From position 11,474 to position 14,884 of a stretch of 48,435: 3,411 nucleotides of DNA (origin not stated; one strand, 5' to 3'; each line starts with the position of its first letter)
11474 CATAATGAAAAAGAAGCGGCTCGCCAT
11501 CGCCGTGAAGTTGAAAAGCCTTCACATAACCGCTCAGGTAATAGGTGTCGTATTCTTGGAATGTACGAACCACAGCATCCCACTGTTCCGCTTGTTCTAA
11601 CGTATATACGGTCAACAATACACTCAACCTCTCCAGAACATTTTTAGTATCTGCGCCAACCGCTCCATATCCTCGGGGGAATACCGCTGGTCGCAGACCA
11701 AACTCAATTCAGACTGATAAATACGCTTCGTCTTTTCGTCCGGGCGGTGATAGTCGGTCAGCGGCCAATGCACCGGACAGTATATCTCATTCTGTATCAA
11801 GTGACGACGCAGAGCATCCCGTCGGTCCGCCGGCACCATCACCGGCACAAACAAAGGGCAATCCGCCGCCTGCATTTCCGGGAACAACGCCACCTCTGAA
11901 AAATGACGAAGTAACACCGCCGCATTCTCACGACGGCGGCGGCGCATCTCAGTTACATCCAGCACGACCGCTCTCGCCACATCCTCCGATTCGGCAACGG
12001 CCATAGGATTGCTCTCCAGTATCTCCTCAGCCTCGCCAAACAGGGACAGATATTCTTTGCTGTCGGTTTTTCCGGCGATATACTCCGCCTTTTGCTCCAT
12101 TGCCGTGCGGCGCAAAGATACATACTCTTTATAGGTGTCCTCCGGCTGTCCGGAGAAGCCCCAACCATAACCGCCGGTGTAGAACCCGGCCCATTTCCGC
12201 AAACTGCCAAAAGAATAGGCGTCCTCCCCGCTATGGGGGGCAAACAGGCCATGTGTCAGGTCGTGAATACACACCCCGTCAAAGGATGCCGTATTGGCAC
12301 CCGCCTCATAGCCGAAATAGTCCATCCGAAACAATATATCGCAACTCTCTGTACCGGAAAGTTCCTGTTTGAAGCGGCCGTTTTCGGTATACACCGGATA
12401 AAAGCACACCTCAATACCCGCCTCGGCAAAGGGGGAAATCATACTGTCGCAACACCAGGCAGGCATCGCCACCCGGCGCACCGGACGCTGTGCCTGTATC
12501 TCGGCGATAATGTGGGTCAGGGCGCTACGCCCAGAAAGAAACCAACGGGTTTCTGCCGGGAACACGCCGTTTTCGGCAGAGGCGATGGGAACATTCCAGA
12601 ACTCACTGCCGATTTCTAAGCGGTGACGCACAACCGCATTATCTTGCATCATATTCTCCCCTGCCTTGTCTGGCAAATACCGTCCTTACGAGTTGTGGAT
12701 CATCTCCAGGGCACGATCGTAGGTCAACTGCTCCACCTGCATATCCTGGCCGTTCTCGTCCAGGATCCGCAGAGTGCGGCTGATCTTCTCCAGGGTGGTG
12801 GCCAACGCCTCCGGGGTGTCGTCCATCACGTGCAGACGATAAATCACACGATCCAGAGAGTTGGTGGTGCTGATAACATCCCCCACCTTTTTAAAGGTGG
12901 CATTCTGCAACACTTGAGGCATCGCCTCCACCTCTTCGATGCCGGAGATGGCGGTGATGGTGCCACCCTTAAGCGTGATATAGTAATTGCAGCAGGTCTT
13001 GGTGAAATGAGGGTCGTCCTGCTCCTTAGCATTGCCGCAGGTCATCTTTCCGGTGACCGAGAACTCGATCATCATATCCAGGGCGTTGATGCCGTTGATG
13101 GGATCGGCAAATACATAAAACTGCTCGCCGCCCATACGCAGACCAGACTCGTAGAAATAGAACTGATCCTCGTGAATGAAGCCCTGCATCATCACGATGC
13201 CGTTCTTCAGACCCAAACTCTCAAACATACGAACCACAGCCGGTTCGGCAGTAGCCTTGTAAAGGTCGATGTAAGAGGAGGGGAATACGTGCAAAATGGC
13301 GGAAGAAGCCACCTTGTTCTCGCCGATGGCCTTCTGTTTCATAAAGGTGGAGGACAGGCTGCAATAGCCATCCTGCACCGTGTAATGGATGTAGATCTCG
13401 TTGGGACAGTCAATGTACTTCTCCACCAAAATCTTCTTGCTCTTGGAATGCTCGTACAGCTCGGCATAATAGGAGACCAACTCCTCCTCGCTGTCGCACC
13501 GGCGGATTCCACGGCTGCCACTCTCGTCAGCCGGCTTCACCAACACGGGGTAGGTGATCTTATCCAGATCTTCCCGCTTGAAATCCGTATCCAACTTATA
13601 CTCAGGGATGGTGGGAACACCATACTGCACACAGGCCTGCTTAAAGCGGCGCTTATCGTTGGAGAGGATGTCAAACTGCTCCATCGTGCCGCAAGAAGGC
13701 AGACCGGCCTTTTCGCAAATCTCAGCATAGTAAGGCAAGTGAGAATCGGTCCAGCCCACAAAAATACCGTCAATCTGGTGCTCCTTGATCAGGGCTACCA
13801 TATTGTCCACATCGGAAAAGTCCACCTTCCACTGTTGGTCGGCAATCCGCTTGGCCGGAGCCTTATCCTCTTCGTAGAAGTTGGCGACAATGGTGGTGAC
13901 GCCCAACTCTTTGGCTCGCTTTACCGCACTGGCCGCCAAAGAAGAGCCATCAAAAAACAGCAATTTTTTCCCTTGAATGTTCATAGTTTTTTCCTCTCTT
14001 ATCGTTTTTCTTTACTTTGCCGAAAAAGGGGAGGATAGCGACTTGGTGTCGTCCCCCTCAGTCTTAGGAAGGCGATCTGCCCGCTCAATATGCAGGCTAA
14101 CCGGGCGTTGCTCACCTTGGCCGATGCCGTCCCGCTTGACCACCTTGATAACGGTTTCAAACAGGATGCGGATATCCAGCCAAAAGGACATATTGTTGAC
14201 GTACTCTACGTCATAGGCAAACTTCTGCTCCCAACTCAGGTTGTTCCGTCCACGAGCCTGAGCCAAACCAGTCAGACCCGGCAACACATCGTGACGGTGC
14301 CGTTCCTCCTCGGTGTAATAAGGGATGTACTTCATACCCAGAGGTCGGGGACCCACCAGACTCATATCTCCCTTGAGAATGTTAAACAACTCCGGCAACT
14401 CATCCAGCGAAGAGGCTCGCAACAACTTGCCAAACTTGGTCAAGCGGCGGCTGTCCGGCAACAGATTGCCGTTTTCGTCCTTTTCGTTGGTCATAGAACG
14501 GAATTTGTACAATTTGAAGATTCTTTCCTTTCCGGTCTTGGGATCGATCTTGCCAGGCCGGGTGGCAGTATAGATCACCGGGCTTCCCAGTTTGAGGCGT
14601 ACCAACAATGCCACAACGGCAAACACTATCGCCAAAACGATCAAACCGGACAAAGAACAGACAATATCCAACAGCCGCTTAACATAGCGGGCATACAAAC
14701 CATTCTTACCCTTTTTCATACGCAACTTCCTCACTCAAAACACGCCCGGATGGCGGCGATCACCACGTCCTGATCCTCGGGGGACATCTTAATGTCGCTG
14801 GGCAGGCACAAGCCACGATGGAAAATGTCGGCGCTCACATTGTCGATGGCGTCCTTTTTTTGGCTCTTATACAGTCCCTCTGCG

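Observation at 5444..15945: Glycan locus with initiating transferase, flippase and polymerase but no recognisable glycosyltransferase, loaded with acyl/aminoacyl-transfer enzymes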

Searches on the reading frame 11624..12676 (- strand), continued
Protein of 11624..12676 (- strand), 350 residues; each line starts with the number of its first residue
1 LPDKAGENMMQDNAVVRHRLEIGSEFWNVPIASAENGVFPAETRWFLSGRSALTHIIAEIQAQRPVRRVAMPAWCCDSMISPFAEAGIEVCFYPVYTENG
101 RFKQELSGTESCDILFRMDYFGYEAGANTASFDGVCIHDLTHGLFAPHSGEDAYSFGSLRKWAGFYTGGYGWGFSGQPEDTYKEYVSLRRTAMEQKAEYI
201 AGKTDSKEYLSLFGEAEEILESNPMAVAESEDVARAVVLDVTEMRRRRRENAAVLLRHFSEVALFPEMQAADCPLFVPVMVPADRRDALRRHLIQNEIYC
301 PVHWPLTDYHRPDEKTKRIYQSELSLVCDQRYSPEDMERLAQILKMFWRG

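Call 103: get_annotated_region(hit=H1, flank=12000)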
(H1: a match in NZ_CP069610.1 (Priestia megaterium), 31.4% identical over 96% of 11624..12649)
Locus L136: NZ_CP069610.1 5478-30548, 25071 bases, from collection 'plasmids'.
description: Priestia megaterium strain CDC 2008724142 plasmid pPmC-142-4, complete sequence
organism: Priestia megaterium (NCBI taxid 1404)
taxonomy: Bacteria; Bacillota; Bacilli; Bacillales; Bacillaceae; Priestia; Priestia megaterium
host: -; source: Homo sapiens,Pure culture; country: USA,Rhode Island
typing (MOB-suite, as given by PLSDB): non-mobilizable
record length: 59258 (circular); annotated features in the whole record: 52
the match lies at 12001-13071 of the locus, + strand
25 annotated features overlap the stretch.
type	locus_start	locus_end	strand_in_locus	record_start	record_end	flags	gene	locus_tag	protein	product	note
CDS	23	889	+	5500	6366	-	-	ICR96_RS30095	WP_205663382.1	hypothetical protein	-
CDS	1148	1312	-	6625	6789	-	-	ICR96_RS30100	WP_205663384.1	hypothetical protein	-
CDS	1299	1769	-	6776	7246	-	-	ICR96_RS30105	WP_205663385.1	hypothetical protein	-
CDS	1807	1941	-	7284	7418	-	-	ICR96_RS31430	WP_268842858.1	hypothetical protein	-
CDS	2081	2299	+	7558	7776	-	-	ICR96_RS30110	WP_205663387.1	helix-turn-helix domain-containing protein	-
CDS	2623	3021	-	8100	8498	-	-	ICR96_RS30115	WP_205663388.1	hypothetical protein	-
CDS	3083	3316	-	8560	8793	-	-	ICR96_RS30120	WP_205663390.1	hypothetical protein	-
CDS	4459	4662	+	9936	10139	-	-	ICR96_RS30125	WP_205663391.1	hypothetical protein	-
CDS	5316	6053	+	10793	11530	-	-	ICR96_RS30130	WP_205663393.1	Wzz/FepE/Etk N-terminal domain-containing protein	GO:0009103 - lipopolysaccharide biosynthetic process [Evidence IEA]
CDS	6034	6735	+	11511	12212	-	-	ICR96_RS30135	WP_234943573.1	CpsD/CapB family tyrosine-protein kinase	-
CDS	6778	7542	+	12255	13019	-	-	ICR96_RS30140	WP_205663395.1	CpsB/CapC family capsule biosynthesis tyrosine phosphatase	GO:0045227 - capsule polysaccharide biosynthetic process [Evidence IEA]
CDS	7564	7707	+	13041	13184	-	-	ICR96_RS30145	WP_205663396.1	hypothetical protein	-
CDS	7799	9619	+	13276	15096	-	-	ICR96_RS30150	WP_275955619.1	nucleoside-diphosphate sugar epimerase/dehydratase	GO:0000271 - polysaccharide biosynthetic process [Evidence IEA]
CDS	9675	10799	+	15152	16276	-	-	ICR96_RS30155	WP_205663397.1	aminotransferase class I/II-fold pyridoxal phosphate-dependent enzyme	GO:0009058 - biosynthetic process [Evidence IEA]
CDS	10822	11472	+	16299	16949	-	-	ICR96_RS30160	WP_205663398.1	sugar transferase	GO:0006486 - protein glycosylation [Evidence IEA]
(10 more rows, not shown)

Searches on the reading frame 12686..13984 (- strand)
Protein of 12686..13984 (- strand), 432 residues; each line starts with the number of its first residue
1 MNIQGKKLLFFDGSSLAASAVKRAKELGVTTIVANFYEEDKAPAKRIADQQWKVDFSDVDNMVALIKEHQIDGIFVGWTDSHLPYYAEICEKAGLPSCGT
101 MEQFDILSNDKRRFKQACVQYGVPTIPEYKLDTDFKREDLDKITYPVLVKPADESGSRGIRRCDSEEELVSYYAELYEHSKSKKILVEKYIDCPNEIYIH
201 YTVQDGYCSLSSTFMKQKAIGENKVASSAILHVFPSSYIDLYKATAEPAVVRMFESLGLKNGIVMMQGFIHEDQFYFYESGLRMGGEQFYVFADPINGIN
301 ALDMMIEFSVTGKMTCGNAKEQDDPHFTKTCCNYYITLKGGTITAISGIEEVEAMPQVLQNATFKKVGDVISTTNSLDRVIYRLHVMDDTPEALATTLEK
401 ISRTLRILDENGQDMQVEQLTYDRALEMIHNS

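Call 4: search_protein_families(library=pfam, proteins=[window:12686-13984:-], max_evalue=0.01)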
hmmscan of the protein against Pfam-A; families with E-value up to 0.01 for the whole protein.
window:12686-13984:- (432 aa): 6 families
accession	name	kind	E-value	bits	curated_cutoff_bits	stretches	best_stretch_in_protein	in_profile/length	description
PF02786.22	CPSase_L_D2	-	1e-09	38.7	19.8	1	110-199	1-97/211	Carbamoyl-phosphate synthase L chain, ATP binding domain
PF07478.18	Dala_Dala_lig_C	-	6.1e-09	36.1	24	1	129-194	20-84/204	D-ala D-ala ligase C-terminus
PF13535.11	ATP-grasp_4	-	1e-07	32.1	27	1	143-276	1-144/160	ATP-grasp domain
PF18603.7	LAL_C2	-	3e-07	31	29.4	1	335-407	2-75/78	L-amino acid ligase C-terminal domain 2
PF18130.6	ATPgrasp_N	-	1.7e-05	25.7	27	1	22-97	2-81/81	ATP-grasp N-terminal domain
PF00289.28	Biotin_carb_N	-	9.7e-05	23.3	25.5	1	6-99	3-104/110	Biotin carboxylase, N-terminal domain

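Call 8: search_protein_families(library=ncbifam, proteins=[window:12686-13984:-], max_evalue=0.1)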
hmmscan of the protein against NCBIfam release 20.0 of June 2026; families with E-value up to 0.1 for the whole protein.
window:12686-13984:- (432 aa): 54 families (the best 25 are shown)
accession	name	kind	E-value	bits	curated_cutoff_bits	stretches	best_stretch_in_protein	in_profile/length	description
NF002563.0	PRK02186.1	subfamily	2e-19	69.4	625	1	21-413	20-400/890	argininosuccinate lyase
NF005525.0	PRK07178.1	equivalog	1.7e-16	59.9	768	1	6-308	3-313/471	acetyl-CoA carboxylase biotin carboxylase subunit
NF009554.0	PRK12999.1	equivalog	2.9e-15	55.2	965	1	4-197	4-213/1147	pyruvate carboxylase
TIGR01369.1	CPSaseII_lrg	equivalog_domain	1.5e-12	46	1027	1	19-316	579-871/1052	carbamoyl-phosphate synthase (glutamine-hydrolyzing) large subunit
NF006766.0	PRK09288.1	equivalog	1.8e-12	46.7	339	1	6-279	13-280/396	formate-dependent phosphoribosylglycinamide formyltransferase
NF009471.0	PRK12833.1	equivalog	6.9e-12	44.6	686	1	6-171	6-182/467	acetyl-CoA carboxylase biotin carboxylase subunit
NF006367.0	PRK08591.1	subfamily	8.6e-12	44.5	597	1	14-309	11-316/451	acetyl-CoA carboxylase biotin carboxylase subunit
NF003671.0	PRK05294.1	equivalog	2.8e-11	41.8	599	1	19-283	576-837/1058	carbamoyl-phosphate synthase large subunit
NF006406.0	PRK08654.1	equivalog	4.1e-11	42.1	739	1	9-201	6-213/499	acetyl-CoA carboxylase biotin carboxylase subunit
TIGR01205.1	D_ala_D_alaTIGR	subfamily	6.6e-11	41.7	245.65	1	94-193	90-193/318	D-alanine--D-alanine ligase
NF004085.0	PRK05586.1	equivalog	6.8e-11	41.7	723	1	7-312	4-319/448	acetyl-CoA carboxylase biotin carboxylase subunit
TIGR01142.1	purT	equivalog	1.1e-10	40.9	502.15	1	17-279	11-267/380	phosphoribosylglycinamide formyltransferase 2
NF006286.0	PRK08462.1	equivalog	2.1e-10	40.1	740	1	16-209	15-222/445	acetyl-CoA carboxylase biotin carboxylase subunit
NF006287.0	PRK08463.1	equivalog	5.6e-10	38.6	775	1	7-284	4-293/479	acetyl-CoA carboxylase subunit A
TIGR00514.1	accC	equivalog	6.1e-10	38.5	626.5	1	6-209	3-220/449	acetyl-CoA carboxylase biotin carboxylase subunit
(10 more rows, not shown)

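Call 15: find_encoding_contigs(protein=window:12686-13984:-, flank=10000, max_places=8)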
Protein window:12686-13984:- (432 aa): 7 contigs read that carry it; 6 places shown.
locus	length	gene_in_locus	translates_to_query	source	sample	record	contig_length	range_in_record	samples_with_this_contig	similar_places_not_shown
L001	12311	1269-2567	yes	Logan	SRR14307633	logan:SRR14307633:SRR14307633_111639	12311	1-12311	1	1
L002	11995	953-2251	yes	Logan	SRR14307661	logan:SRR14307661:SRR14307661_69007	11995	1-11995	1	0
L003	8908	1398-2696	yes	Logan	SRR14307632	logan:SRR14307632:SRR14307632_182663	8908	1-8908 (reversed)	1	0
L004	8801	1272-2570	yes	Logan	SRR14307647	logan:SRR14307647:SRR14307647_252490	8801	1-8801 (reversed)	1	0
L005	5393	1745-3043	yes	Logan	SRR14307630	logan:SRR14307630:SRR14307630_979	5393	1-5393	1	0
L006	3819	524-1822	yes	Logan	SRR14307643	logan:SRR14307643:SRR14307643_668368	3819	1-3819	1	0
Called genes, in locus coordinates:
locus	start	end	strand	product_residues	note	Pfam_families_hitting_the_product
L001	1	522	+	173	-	?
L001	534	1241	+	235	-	PF02397:Bac_transf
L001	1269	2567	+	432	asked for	PF18130:ATPgrasp_N (faint), PF02786:CPSase_L_D2, PF07478:Dala_Dala_lig_C, PF13535:ATP-grasp_4 (weak), PF18603:LAL_C2 (weak)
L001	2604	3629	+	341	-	-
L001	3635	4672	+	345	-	PF02388:FemAB (weak), PF13480:Acetyltransf_6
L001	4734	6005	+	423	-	-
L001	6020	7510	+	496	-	PF01943:Polysacc_synt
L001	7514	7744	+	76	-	-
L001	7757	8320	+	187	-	PF00132:Hexapep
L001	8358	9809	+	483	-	PF00501:AMP-binding, PF13193:AMP-binding_C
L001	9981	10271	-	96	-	-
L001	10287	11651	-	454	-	PF06808:DctM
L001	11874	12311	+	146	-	?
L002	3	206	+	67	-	?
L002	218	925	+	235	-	PF02397:Bac_transf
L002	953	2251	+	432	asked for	PF18130:ATPgrasp_N (faint), PF02786:CPSase_L_D2, PF07478:Dala_Dala_lig_C, PF13535:ATP-grasp_4 (weak), PF18603:LAL_C2 (weak)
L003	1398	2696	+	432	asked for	PF18130:ATPgrasp_N (faint), PF02786:CPSase_L_D2, PF07478:Dala_Dala_lig_C, PF13535:ATP-grasp_4 (weak), PF18603:LAL_C2 (weak)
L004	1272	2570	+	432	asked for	PF18130:ATPgrasp_N (faint), PF02786:CPSase_L_D2, PF07478:Dala_Dala_lig_C, PF13535:ATP-grasp_4 (weak), PF18603:LAL_C2 (weak)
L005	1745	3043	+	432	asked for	PF18130:ATPgrasp_N (faint), PF02786:CPSase_L_D2, PF07478:Dala_Dala_lig_C, PF13535:ATP-grasp_4 (weak), PF18603:LAL_C2 (weak)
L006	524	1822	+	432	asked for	PF18130:ATPgrasp_N (faint), PF02786:CPSase_L_D2, PF07478:Dala_Dala_lig_C, PF13535:ATP-grasp_4 (weak), PF18603:LAL_C2 (weak)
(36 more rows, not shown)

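Call 59: search_solved_structures(query=window:12686-13984:-, max_evalue=0.001)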
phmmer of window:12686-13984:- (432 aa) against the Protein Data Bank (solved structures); distinct sequences matched with E-value up to 0.001: 69 (the best 60 are shown).
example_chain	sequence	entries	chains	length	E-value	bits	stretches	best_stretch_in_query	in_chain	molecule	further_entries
7kbl_A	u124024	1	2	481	1.7e-17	67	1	6-209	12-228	2-oxoglutarate carboxylase small subunit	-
7kct_A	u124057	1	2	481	1.9e-17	66.8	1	6-209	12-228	2-oxoglutarate carboxylase small subunit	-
4dim_A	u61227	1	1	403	3.8e-17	65.8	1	6-310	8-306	Phosphoribosylglycinamide synthetase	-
7kc7_A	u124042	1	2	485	4.6e-16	62.3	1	6-209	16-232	2-oxoglutarate carboxylase small subunit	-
1ulz_A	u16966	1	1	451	3.2e-15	59.5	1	7-308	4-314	pyruvate carboxylase n-terminal domain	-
2dzd_A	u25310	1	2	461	3.1e-12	49.6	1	7-304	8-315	pyruvate carboxylase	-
5vz0_A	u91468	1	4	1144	1.6e-10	44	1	6-303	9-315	Pyruvate carboxylase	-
5vyz_A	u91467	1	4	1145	1.6e-10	44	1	6-303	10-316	Pyruvate carboxylase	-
5vyw_A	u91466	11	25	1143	1.6e-10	44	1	6-303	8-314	Pyruvate carboxylase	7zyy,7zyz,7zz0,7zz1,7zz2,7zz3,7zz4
3ouu_A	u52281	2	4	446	2.7e-10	43.2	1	6-308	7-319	Biotin carboxylase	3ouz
8hz5_A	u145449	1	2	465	5.7e-10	42.2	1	6-287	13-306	Biotin carboxylase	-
4hnt_A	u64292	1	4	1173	1.8e-09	40.6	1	4-302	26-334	Pyruvate carboxylase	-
3bg5_A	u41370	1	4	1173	1.8e-09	40.6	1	4-302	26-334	Pyruvate carboxylase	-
4hnu_A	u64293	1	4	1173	1.8e-09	40.6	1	4-302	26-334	Pyruvate carboxylase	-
3hb9_A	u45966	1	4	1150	1.8e-09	40.5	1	4-302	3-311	Pyruvate carboxylase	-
3vot_A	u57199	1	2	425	1e-08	38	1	66-366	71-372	L-amino acid ligase, BL00235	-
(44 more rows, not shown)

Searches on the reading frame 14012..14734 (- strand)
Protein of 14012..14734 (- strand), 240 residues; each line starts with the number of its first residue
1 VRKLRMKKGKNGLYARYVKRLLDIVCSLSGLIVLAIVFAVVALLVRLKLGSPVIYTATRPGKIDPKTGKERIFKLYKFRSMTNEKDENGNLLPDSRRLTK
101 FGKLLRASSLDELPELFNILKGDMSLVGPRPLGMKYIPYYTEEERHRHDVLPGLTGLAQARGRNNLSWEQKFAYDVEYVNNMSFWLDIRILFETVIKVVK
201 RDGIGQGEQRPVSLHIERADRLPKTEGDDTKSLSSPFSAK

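Call 4: search_protein_families(library=pfam, proteins=[window:14012-14734:-], max_evalue=0.01)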
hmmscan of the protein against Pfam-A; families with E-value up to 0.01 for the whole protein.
window:14012-14734:- (240 aa): 1 family
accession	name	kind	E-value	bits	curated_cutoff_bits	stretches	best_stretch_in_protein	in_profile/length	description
PF02397.22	Bac_transf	-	1.1e-59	201.5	27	1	19-200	1-179/179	Bacterial sugar transferase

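Call 8: search_protein_families(library=ncbifam, proteins=[window:14012-14734:-], max_evalue=0.1)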
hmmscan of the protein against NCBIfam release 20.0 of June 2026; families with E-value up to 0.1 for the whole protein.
window:14012-14734:- (240 aa): 10 families
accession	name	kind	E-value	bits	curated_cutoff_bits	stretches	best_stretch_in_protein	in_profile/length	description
TIGR03025.1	EPS_sugtrans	subfamily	3e-67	227.8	295.55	1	14-203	253-443/445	exopolysaccharide biosynthesis polyprenyl glycosylphosphotransferase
TIGR03023.1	WcaJ_sugtrans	equivalog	3.3e-55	188.2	410.75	1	14-200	258-448/453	undecaprenyl-phosphate glucose phosphotransferase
TIGR03022.1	WbaP_sugtrans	subfamily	2.9e-53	181.7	403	2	96-203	347-454/456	undecaprenyl-phosphate galactose phosphotransferase WbaP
TIGR03013.1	EpsB_2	subfamily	2e-42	145.8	393.35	1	14-199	250-437/443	TIGR03013 family XrtA/PEP-CTERM system glycosyltransferase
NF052601.1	undeca_RfbP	equivalog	2.7e-42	144.7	330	1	11-199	37-236/244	undecaprenyl-phosphate galactose phosphotransferase family protein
NF011751.0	PRK15204.1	equivalog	2.7e-35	121.9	907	1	5-203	266-474/476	undecaprenyl-phosphate galactose phosphotransferase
NF007518.0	PRK10124.1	equivalog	6.8e-34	117.4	684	1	16-197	271-456/464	undecaprenyl-phosphate glucose phosphotransferase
NF050817.1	PolSacchBiosHfsE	equivalog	2e-33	115.9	750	1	17-195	270-456/467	polysaccharide biosynthesis protein HfsE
NF041877.1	EPS_EpsZ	equivalog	1.1e-32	113.3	800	1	18-203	265-457/459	exopolysaccharide biosynthesis polyisoprenyl-phosphate hexose-1-phosphate transferase EpsZ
NF045514.1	glycotran_HepC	equivalog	3.7e-16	59.1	140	1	13-133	111-213/220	heterocyst development glycosyltransferase HepC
